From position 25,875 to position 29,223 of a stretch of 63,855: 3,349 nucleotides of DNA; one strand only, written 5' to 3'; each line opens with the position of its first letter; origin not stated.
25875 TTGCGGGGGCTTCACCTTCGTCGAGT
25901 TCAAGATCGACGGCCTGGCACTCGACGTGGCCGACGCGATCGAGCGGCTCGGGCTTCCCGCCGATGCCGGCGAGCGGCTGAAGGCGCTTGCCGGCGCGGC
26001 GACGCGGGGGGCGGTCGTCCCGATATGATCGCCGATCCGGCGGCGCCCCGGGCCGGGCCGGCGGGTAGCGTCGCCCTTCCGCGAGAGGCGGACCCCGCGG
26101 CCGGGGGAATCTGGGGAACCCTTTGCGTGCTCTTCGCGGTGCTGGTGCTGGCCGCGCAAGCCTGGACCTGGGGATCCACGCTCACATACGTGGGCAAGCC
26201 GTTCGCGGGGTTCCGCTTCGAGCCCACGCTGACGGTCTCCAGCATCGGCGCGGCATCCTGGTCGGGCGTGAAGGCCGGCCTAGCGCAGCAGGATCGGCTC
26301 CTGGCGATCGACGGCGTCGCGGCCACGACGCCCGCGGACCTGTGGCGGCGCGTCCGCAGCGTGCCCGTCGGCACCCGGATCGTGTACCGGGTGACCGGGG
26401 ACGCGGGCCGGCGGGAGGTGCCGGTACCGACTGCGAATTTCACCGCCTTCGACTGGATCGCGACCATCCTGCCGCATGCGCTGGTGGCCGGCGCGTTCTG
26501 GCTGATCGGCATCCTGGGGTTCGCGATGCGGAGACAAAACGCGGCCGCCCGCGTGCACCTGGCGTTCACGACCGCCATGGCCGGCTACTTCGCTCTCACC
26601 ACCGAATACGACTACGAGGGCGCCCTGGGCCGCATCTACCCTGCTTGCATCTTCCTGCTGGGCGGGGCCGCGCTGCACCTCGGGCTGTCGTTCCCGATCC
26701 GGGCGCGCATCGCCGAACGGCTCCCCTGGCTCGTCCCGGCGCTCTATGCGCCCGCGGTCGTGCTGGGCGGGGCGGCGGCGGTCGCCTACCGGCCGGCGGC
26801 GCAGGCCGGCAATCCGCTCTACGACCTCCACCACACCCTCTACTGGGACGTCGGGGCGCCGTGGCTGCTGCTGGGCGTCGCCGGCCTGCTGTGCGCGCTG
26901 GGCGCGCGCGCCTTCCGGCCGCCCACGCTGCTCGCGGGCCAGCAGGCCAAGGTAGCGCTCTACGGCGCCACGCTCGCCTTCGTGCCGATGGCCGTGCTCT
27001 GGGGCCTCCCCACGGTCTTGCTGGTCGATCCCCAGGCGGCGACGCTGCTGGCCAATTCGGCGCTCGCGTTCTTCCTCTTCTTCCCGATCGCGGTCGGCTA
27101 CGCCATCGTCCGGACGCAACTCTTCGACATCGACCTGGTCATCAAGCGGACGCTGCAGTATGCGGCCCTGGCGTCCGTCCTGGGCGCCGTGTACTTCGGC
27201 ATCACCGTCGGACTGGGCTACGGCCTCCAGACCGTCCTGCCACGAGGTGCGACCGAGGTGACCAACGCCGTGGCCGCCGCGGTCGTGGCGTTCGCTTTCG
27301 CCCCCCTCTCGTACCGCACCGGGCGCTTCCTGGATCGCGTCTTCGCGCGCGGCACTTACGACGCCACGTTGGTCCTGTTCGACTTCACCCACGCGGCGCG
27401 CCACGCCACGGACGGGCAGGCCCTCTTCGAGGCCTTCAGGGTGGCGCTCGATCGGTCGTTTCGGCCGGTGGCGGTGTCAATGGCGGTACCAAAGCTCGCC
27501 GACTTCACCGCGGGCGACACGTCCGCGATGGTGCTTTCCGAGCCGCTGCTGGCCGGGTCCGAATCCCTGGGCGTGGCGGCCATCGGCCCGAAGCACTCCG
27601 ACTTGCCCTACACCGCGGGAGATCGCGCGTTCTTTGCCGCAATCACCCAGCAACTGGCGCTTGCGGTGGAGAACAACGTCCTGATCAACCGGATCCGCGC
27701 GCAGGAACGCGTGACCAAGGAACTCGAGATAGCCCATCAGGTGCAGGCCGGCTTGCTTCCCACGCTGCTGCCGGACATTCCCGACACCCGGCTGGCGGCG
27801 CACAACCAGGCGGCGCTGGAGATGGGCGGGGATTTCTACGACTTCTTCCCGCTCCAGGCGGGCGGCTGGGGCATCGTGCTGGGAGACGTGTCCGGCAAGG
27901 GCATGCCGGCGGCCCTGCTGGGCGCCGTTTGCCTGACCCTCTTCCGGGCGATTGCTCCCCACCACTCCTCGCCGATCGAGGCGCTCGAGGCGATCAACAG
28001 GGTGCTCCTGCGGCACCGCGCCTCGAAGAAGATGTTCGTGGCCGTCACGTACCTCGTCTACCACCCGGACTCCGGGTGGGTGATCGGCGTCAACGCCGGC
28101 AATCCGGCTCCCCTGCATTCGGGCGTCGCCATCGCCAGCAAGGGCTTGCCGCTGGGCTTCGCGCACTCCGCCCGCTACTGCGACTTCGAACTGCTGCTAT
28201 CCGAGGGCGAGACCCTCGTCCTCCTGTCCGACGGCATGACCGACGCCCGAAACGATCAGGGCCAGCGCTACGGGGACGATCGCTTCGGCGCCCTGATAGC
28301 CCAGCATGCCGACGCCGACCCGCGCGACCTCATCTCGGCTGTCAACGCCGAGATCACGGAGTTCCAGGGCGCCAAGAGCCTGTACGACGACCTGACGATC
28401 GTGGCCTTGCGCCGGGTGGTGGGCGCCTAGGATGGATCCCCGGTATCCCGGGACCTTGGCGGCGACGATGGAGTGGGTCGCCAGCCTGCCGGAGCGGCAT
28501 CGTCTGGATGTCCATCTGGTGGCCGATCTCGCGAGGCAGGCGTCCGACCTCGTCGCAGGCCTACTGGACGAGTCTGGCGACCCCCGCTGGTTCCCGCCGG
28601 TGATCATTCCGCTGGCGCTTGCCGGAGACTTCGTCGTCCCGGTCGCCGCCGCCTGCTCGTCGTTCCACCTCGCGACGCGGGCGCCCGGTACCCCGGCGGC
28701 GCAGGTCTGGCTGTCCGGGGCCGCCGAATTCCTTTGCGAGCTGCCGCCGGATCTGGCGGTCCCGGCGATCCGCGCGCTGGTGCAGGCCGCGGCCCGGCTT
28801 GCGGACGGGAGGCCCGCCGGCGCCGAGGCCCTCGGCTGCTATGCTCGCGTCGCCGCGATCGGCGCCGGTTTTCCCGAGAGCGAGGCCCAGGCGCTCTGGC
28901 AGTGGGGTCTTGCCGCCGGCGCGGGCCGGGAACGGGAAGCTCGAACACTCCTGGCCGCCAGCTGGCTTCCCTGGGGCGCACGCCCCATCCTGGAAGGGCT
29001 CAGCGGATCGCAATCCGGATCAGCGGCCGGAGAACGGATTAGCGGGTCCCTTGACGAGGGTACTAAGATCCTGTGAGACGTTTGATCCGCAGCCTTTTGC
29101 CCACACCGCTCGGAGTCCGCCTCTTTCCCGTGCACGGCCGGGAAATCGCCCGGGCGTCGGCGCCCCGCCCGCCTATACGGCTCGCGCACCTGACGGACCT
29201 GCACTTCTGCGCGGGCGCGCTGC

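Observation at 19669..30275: Eight-gene same-strand cluster led by three tandem lethal-factor-like zincin paralogs without signal peptides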

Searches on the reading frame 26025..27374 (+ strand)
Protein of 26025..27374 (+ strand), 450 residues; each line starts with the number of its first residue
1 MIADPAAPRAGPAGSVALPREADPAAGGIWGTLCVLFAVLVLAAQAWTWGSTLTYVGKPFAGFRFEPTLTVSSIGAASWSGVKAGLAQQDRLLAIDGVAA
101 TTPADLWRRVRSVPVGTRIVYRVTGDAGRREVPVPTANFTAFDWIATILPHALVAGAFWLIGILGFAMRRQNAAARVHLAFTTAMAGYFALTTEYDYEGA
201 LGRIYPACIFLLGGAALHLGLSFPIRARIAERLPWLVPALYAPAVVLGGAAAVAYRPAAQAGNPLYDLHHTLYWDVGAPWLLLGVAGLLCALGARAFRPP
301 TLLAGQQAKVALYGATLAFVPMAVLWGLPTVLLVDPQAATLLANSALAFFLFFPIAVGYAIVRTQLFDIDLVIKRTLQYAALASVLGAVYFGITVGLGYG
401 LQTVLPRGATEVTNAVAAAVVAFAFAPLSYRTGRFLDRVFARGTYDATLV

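Call 44: find_homologous_proteins(query=window:26025-27374:+)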
Query window:26025-27374:+ (450 aa): 13 proteins with E <= 0.001 among 8000 candidates.
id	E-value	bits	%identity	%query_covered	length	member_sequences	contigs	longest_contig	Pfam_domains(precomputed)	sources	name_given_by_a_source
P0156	9.0e-144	498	60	94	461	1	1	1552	-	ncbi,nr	ncbi:MAG: hypothetical protein FJZ00_14335, partial [Candidatus Sericytochromatia bacterium]|nr:hypo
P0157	1.2e-101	359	63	66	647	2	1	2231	PF07228.18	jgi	-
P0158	3.3e-71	259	49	68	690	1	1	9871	PF07228.18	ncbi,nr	ncbi:MAG: SpoIIE family protein phosphatase [Cyanobacteria bacterium NC_groundwater_1444_Ag_S-0.65um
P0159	8.2e-47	178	35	87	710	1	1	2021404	PF00990.27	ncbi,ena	-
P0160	8.6e-14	69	24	86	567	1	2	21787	-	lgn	-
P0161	1.1e-6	46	41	20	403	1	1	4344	-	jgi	-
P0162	2.0e-6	45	38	25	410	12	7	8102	-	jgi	jgi:hypothetical protein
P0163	2.4e-6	45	36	20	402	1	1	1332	-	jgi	jgi:hypothetical protein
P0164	6.2e-5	40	34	22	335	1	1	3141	-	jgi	jgi:hypothetical protein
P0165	1.1e-4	39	32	33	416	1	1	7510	-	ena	-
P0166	2.1e-4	39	38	24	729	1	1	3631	PF13581.13,PF07730.20,PF02518.32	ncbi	ncbi:MAG: histidine kinase [Streptosporangiaceae bacterium]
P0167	5.3e-4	37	40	22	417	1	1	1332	-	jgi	jgi:hypothetical protein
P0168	6.4e-4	37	31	46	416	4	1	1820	-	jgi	jgi:hypothetical protein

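Call 71: predict_structure(alignment_id=A3)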
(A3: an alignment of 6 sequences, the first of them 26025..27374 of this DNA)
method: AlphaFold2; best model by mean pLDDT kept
length: 450 residues; sequences in the alignment: 6
mean_pLDDT: 68.9   pTM: 0.68
mean pLDDT of the five models: 68.9, 62.3, 61.0, 59.7, 59.3
residues with pLDDT >= 90: 9; 70-90: 233; 50-70: 156; < 50: 52
segments of 3 or more residues with pLDDT < 50: 1-27, 71-75, 195-198, 445-450
pLDDT, mean of each block of 10 residues (from residue 1): 32 33 49 69 71 70 53 54 69 74 66 82 79 81 72 84 85 85 85 55 76 89 77 78 85 70 73 83 89 85 82 82 66 55 69 86 61 51 59 60 56 57 61 57 44
secondary structure, 60 per line:
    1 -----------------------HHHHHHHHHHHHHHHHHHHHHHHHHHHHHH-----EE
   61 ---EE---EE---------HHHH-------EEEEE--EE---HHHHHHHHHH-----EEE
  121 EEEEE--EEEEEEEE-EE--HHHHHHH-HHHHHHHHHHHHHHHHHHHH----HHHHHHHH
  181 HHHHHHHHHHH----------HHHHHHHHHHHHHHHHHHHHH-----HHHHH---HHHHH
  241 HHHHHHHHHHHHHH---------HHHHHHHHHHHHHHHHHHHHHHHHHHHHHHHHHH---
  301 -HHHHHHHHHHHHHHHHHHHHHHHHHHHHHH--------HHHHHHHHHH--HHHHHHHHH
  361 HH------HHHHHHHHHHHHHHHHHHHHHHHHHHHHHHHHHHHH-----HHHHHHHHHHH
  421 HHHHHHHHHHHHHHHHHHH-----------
elements in order: H24-53 H80-83 E91-95 H103-112 E118-125 E128-135 H141-147 H149-168 H173-191 H202-222 H228-232 H236-254 H264-297 H302-331 H340-349 H352-362 H369-404 H410-439

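Call 76: fold_search(model_id=the predicted structure, library=pdb)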
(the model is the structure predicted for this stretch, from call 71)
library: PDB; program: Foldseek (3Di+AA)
matches with E <= 10: 613; with E <= 0.001: 0
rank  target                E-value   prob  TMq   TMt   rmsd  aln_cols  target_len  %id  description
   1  3gco_A                1.1e-02  1.00  0.18  0.26   2.5        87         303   18  Crystal structure of DegS H198P/D320A mutant modified by DFP in complex with DNRDGNVYQF OMP peptide (released 2009-03-31)
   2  3gdu_C                1.3e-02  1.00  0.17  0.26   2.7        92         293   20  Crystal structure of DegS H198P/D320A mutant modified by DFP and in complex with YRF peptide (released 2009-03-31)
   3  3gdu_A                1.6e-02  1.00  0.17  0.25   2.9        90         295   21  Crystal structure of DegS H198P/D320A mutant modified by DFP and in complex with YRF peptide (released 2009-03-31)
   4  3cs0_A                1.8e-02  1.00  0.16  0.18   9.0       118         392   17  Crystal structure of DegP24 (released 2008-05-27)
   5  3gdv_A                1.9e-02  1.00  0.17  0.26   2.5        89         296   18  Crystal structure of DegS H198P/D320A mutant modified by DFP and in complex with YQF peptide (released 2009-03-31)
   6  4rqy_B                1.9e-02  1.00  0.17  0.26   2.6        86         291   17  RE-REFINED STRUCTURE OF 1TE0 - STRUCTURAL ANALYSIS of DEGS, A STRESS SENSOR OF THE BACTERIAL PERIPLASM (released 2015-03-11)
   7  1te0_A                2.2e-02  1.00  0.13  0.19   1.3        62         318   19  Structural analysis of DegS, a stress sensor of the bacterial periplasm (released 2004-11-30)
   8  7xft                  2.3e-02  1.00  0.12  0.58   7.1        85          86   25  MucP PDZ2 domain (released 2023-04-05)
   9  3stj_A                2.4e-02  1.00  0.16  0.23   9.3       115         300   17  Crystal structure of the protease + PDZ1 domain of DegQ from Escherichia coli (released 2011-07-27)
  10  6ieo                  2.4e-02  1.00  0.17  0.25   6.9       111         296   14  Crystal structure of Mycobacterium tuberculosis HtrA1 (Rv1223) in regulated conformation (released 2018-12-19)
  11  8kic_A                2.5e-02  1.00  0.16  0.23   9.0       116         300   17  Bacterial serine protease (released 2024-09-04)
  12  8u1u_A                2.6e-02  1.00  0.32  0.37   9.1       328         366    9  Structure of a class A GPCR/agonist complex (released 2023-12-20)
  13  8k2y_C                2.8e-02  1.00  0.17  0.27   2.6        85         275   21  Crystal structure of MucD (released 2023-11-29)
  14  7vyz                  2.8e-02  1.00  0.17  0.26   3.6        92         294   15  Structure of the M. tuberculosis HtrA S367A mutant (released 2022-11-23)
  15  7w4u                  3.1e-02  1.00  0.17  0.25   6.8       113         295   12  Structure of the M. tuberculosis HtrA S407A mutant at room-temperature (released 2022-12-07)
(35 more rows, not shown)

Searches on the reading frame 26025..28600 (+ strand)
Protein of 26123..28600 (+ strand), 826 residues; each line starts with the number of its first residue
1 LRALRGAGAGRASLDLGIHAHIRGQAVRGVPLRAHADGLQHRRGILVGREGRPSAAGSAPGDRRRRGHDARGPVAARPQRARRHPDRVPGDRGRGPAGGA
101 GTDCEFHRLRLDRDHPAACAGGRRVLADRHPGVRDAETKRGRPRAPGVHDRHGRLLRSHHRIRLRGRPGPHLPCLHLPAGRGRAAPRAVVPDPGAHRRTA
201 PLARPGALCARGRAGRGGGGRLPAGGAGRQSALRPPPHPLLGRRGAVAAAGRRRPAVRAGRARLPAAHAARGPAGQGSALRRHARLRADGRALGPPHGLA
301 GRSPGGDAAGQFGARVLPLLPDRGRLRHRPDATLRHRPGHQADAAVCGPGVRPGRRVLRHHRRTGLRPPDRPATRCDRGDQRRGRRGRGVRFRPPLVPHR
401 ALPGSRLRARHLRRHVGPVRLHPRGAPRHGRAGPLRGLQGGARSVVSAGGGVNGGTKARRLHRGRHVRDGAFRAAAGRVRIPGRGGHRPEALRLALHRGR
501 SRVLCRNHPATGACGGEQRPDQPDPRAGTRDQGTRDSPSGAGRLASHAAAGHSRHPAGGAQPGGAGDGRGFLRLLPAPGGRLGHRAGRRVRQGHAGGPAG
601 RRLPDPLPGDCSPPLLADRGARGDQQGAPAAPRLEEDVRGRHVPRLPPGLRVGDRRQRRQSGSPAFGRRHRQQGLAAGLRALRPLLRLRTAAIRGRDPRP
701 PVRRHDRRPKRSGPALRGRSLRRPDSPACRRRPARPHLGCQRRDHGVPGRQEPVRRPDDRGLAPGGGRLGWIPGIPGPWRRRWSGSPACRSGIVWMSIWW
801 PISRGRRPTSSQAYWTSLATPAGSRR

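Call 7: search_protein_families(library=pfam, proteins=[window:26123-28600:+], max_evalue=0.1)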
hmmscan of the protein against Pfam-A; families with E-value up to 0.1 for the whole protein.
window:26123-28600:+ (826 aa): 0 families

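Call 12: search_protein_families(library=ncbifam, proteins=[window:26025-28427:+], max_evalue=0.1)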
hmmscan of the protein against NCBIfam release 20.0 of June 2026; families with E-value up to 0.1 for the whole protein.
window:26025-28427:+ (801 aa): 3 families
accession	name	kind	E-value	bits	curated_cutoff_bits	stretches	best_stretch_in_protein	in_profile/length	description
NF045505.1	RR_RssB_Pseudo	equivalog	2e-09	37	700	1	567-745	156-345/394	two-component system response regulator RssB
NF038263.1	prot_phos_SiaA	equivalog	6.3e-09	34.9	700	1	558-796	406-656/658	biofilm regulation protein phosphatase SiaA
TIGR02865.1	spore_II_E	equivalog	3.5e-08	32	490.8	1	599-795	565-761/764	stage II sporulation protein E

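Call 13: search_protein_families(library=pfam, proteins=[window:26025-28427:+], max_evalue=0.01)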
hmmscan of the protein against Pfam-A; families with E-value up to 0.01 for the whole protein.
window:26025-28427:+ (801 aa): 3 families
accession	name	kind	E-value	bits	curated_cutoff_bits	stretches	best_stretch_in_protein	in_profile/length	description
PF07228.17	SpoIIE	-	7.5e-39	134.1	25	1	612-797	2-191/192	Stage II sporulation protein E (SpoIIE)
PF13492.12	GAF_3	-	0.00063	20.6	27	1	493-550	73-129/129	GAF domain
PF17820.7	PDZ_6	-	0.0088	16.2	27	0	83-114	13-43/54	PDZ domain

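Call 98: search_protein_families(library=padloc, proteins=[window:26025-28427:+], max_evalue=0.01)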
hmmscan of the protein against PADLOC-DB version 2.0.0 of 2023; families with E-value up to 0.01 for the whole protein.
window:26025-28427:+ (801 aa): 0 families

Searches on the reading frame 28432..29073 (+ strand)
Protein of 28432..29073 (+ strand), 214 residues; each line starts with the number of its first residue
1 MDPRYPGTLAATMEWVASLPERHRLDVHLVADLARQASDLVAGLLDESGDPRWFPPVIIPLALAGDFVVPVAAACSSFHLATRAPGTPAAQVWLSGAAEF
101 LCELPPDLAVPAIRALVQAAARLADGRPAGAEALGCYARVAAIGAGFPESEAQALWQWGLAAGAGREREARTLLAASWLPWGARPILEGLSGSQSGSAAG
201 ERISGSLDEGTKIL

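Call 7: search_protein_families(library=pfam, proteins=[window:28432-29073:+], max_evalue=0.1)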
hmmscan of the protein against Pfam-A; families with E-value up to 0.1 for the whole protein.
window:28432-29073:+ (214 aa): 0 families

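Call 12: search_protein_families(library=ncbifam, proteins=[window:28432-29073:+], max_evalue=0.1)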
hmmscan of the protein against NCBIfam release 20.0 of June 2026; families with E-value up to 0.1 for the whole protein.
window:28432-29073:+ (214 aa): 1 family
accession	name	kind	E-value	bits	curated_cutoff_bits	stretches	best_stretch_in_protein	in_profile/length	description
TIGR00825.1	EIIBC-GUT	subfamily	0.032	13.3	458.7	1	41-121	199-282/331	glucitol/sorbitol-specific PTS transporter subunit IIBC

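Call 98: search_protein_families(library=padloc, proteins=[window:28432-29073:+], max_evalue=0.01)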
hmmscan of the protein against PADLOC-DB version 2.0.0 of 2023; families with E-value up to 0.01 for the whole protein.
window:28432-29073:+ (214 aa): 0 families
